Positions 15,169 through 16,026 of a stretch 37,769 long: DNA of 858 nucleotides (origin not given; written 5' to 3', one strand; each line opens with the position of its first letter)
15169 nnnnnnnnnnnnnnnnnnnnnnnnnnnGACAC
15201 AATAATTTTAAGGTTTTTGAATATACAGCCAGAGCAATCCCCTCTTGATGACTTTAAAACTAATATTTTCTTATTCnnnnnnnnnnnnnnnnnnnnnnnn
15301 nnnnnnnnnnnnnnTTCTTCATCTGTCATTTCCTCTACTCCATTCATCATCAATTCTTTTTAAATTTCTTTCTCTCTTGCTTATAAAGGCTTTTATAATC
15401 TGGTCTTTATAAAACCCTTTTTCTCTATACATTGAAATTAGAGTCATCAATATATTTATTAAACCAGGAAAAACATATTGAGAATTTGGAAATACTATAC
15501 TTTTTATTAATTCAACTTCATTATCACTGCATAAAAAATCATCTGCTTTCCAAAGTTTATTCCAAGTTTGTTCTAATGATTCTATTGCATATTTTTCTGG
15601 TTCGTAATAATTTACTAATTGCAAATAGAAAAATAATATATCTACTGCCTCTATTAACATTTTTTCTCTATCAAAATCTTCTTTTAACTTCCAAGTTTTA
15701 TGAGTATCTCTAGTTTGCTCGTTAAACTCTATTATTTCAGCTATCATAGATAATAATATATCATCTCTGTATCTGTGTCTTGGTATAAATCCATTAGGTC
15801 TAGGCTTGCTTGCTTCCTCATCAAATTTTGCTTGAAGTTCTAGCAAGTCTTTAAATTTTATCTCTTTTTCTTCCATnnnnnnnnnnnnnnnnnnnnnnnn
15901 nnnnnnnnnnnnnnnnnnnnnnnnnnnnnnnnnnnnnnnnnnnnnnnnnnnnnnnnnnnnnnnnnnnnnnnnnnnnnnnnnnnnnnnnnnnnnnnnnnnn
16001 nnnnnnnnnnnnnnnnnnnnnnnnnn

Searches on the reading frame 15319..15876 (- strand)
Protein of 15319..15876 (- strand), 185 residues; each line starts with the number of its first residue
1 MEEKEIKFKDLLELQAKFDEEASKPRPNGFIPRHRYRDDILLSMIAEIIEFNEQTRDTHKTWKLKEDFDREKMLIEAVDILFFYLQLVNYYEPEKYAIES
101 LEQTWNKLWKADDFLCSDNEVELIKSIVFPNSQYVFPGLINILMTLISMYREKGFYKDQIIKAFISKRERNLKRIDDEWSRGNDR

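Call 12: search_protein_families(library=pfam, proteins=[window:15319-15876:-], max_evalue=0.01)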
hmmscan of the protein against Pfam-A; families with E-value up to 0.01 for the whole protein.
window:15319-15876:- (185 aa): 1 family
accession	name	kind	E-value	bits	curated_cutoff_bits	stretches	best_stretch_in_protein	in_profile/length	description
PF08761.16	dUTPase_2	-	6.8e-13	49.7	22.9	1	8-177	2-160/162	dUTPase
